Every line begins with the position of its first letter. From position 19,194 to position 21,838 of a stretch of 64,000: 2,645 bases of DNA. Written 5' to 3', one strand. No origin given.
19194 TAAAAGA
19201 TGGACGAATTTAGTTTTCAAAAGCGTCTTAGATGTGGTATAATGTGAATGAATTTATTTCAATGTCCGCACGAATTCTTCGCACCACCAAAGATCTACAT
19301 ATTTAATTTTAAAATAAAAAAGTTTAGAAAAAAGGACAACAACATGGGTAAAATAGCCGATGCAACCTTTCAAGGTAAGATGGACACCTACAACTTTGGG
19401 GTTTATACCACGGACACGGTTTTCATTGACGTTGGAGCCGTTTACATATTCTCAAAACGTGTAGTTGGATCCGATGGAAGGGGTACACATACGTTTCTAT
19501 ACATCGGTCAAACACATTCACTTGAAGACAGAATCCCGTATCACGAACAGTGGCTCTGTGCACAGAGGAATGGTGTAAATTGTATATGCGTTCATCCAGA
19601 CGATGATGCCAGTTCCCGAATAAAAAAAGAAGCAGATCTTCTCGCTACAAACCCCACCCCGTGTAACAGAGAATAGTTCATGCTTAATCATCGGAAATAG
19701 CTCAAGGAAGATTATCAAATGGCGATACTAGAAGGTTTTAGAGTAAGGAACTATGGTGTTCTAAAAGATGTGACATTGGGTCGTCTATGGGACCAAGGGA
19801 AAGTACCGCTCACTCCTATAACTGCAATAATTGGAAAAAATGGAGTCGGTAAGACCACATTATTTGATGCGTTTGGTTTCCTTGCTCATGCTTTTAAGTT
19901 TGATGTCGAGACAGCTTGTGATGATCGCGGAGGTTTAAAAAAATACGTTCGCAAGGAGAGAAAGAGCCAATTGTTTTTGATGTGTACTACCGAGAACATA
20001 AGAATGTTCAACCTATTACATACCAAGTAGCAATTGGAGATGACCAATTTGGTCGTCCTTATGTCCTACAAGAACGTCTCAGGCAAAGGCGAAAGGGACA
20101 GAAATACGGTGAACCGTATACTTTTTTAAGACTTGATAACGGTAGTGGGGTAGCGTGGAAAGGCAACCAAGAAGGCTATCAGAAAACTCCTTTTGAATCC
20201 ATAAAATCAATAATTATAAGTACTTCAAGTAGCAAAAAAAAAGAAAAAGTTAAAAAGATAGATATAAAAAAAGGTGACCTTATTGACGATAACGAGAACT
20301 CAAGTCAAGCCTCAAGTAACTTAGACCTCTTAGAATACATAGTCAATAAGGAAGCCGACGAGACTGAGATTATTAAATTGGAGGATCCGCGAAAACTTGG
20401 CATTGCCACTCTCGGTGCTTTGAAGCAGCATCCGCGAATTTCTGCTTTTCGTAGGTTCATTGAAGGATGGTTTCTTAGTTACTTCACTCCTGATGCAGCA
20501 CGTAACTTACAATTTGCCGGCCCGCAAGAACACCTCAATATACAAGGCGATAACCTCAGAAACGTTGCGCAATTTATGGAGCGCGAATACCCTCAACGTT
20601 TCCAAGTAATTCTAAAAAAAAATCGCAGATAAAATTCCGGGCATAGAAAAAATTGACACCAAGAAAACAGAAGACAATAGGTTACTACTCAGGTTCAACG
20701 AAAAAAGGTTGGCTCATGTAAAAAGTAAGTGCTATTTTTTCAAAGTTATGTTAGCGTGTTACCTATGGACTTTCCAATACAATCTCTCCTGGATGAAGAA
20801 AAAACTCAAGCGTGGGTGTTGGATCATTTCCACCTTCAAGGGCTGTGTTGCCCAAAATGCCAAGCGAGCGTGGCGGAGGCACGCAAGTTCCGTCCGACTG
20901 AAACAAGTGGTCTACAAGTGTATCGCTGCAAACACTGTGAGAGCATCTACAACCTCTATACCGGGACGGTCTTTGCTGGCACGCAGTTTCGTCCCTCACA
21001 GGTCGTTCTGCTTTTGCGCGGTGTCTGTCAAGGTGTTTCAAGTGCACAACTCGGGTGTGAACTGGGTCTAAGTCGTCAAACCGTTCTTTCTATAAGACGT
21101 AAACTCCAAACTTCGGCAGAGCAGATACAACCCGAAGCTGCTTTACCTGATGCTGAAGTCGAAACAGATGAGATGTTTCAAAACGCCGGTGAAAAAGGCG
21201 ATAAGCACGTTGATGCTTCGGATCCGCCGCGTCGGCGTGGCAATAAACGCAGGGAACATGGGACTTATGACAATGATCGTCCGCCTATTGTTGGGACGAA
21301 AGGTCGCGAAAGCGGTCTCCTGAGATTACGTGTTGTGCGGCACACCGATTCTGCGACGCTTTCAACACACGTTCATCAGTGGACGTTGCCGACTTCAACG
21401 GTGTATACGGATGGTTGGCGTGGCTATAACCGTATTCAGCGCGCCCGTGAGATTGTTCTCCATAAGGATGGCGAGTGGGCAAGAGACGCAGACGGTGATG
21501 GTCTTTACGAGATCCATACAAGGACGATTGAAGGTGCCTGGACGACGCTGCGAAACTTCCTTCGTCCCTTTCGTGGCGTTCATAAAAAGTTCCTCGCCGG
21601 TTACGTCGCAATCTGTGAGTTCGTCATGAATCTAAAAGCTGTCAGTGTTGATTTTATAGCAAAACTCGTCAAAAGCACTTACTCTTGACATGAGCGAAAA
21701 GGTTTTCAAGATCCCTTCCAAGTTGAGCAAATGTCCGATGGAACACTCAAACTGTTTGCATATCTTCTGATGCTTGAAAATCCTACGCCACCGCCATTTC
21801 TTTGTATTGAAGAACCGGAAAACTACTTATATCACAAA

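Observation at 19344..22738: GIY-YIG + ABC-ATPase + DUF4276/Toprim-like cassette: a split-OLD/PARIS-like candidate defence module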

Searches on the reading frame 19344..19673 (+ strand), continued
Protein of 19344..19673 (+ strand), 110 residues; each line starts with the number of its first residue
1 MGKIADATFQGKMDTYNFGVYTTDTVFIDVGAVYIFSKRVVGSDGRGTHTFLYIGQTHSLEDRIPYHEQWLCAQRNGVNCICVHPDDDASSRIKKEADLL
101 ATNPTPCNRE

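Call 66: find_encoding_contigs(protein=P0122, flank=6000, max_places=2)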
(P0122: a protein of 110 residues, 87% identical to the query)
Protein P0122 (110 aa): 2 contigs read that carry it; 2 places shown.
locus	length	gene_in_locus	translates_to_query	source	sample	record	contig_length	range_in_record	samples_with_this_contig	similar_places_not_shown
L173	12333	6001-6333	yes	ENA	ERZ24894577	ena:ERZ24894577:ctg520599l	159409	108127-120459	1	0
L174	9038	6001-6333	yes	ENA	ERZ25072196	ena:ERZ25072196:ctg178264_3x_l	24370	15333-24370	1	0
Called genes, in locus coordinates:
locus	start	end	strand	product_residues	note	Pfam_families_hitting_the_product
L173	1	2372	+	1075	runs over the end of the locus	PF00873:ACR_tran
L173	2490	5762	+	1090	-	PF00873:ACR_tran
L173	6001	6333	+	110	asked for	-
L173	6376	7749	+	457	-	PF13175:AAA_15, PF02463:SMC_N (faint), PF13304:AAA_21, PF13175:AAA_15 (weak)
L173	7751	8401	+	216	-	PF14103:DUF4276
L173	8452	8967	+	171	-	PF01408:GFO_IDH_MocA, PF03807:F420_oxidored (weak)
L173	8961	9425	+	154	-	PF22725:GFO_IDH_MocA_C3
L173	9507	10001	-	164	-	-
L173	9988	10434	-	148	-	PF13175:AAA_15, PF13304:AAA_21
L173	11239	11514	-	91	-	PF13175:AAA_15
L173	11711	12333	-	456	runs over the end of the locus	-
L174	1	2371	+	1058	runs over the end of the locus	PF00873:ACR_tran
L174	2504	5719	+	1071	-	PF00873:ACR_tran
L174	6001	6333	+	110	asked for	-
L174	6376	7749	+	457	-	PF13175:AAA_15 (weak), PF02463:SMC_N (faint), PF13304:AAA_21, PF13175:AAA_15 (weak)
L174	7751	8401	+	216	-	PF14103:DUF4276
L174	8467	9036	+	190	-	?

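Call 67: find_encoding_contigs(protein=P0133, flank=6000, max_places=2)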
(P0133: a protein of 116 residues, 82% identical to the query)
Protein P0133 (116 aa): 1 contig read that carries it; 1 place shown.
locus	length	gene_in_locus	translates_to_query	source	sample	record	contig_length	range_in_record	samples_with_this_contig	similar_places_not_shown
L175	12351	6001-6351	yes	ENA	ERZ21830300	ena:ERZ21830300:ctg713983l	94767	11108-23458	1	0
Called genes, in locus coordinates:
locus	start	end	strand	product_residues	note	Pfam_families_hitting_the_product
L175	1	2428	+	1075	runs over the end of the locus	PF00873:ACR_tran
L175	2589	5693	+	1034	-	PF00873:ACR_tran, PF03176:MMPL (faint)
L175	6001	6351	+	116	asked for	-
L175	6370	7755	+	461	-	PF02463:SMC_N (faint), PF13175:AAA_15, PF13304:AAA_21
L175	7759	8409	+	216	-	PF14103:DUF4276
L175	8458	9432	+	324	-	PF01408:GFO_IDH_MocA, PF03807:F420_oxidored (weak), PF08635:ox_reductase_C, PF22725:GFO_IDH_MocA_C3, PF02894:GFO_IDH_MocA_C (faint)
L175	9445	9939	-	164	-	-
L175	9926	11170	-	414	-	PF13175:AAA_15, PF13304:AAA_21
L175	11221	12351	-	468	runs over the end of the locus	-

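Call 68: find_encoding_contigs(protein=P0140, flank=6000, max_places=2)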
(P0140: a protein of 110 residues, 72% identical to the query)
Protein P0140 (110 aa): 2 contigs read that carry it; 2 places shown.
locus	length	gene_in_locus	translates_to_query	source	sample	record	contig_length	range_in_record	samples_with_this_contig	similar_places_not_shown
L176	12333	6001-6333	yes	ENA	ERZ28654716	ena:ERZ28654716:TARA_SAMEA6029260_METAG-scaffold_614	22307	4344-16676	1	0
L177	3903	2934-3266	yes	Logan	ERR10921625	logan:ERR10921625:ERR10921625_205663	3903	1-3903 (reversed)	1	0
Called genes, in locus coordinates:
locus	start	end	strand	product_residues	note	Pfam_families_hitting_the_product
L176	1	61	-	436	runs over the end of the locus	PF04055:Radical_SAM, PF13353:Fer4_12 (weak), PF13186:SPASM, PF02810:SEC-C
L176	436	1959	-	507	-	-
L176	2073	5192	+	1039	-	PF02384:N6_Mtase, PF18135:Type_ISP_C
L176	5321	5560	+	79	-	-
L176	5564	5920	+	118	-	PF15919:HicB_lk_antitox, PF15970:HicB-like_2 (weak)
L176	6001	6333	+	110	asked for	-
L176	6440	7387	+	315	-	PF00850:Hist_deacetyl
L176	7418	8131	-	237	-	PF01209:Ubie_methyltran, PF13489:Methyltransf_23, PF13847:Methyltransf_31, PF08241:Methyltransf_11, PF08242:Methyltransf_12 (weak), PF13649:Methyltransf_25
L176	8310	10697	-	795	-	PF01588:tRNA_bind, PF03483:B3_4, PF03484:B5, PF17759:tRNA_synthFbeta, PF03147:FDX-ACB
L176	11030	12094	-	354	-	PF02912:Phe_tRNA-synt_N, PF01409:tRNA-synt_2d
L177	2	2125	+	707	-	?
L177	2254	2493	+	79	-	-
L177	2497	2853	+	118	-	PF15919:HicB_lk_antitox, PF15970:HicB-like_2 (weak)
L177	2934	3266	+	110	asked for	-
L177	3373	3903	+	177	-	?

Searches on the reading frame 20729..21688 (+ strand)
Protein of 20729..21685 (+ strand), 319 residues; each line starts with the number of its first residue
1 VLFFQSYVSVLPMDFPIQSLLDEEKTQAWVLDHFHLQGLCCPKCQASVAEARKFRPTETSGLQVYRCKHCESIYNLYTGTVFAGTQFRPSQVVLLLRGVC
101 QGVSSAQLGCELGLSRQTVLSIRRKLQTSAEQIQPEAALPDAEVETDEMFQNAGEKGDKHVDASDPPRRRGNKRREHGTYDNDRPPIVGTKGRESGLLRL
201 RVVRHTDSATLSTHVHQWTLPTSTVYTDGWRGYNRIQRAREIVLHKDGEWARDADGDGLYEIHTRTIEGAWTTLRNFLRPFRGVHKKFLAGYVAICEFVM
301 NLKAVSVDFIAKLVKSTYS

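Call 6: search_protein_families(library=pfam, max_evalue=0.1, proteins=[window:20765-21685:+])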
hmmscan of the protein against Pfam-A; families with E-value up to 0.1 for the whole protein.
window:20765-21685:+ (307 aa): 6 families
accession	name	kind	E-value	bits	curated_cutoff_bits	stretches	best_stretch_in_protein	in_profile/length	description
PF12762.13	DDE_Tnp_IS1595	-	1.8e-12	48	27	1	157-286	25-150/153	ISXO2-like transposase domain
PF13453.11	Zn_ribbon_TFIIB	-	0.0062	16.4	22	1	29-58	2-25/41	Transcription factor zinc-finger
PF12760.12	Zn_ribbon_IS1595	-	0.0098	16.3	25.4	1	10-59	2-44/46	Transposase zinc-ribbon domain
PF23225.1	zf-C2H2_7th_ZNF462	-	0.038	14.2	27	1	51-67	3-19/42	Zinc finger protein 462, seventh C2H2 zinc finger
PF17283.8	Zn_ribbon_SprT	-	0.051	14.1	28.1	0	28-58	6-30/38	SprT-like zinc ribbon domain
PF13518.12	HTH_28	-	0.1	13.2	25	0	89-116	11-38/52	Helix-turn-helix domain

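Call 7: search_protein_families(library=padloc, max_evalue=0.1, proteins=[window:20765-21685:+])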
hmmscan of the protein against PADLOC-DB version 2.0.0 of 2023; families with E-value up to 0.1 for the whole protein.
window:20765-21685:+ (307 aa): 0 families

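Call 8: search_protein_families(library=ncbifam, max_evalue=0.1, proteins=[window:20765-21685:+])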
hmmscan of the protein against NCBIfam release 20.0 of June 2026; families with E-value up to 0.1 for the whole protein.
window:20765-21685:+ (307 aa): 3 families
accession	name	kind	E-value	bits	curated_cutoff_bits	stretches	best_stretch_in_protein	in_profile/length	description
NF033547.1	transpos_IS1595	equivalog_domain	2.2e-25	89.8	75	1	77-290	6-214/215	IS1595 family transposase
NF033558.1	transpos_IS1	equivalog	1.2e-07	31.8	100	1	29-147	1-113/199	IS1 family transposase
NF050000.1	IS1_IS1595_Zn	domain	0.081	13.5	28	0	47-60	16-29/34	IS1/IS1595 family N-terminal zinc-binding domain-containing protein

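Call 42: find_encoding_contigs(protein=window:20765-21688:+, flank=3000, max_places=10)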
Protein window:20765-21688:+ (307 aa): no gene with exactly this product is on record in the collection.

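Call 43: find_encoding_contigs(protein=window:20729-21685:+, flank=3000, max_places=10)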
Protein seq(319 aa) (319 aa): no gene with exactly this product is on record in the collection.
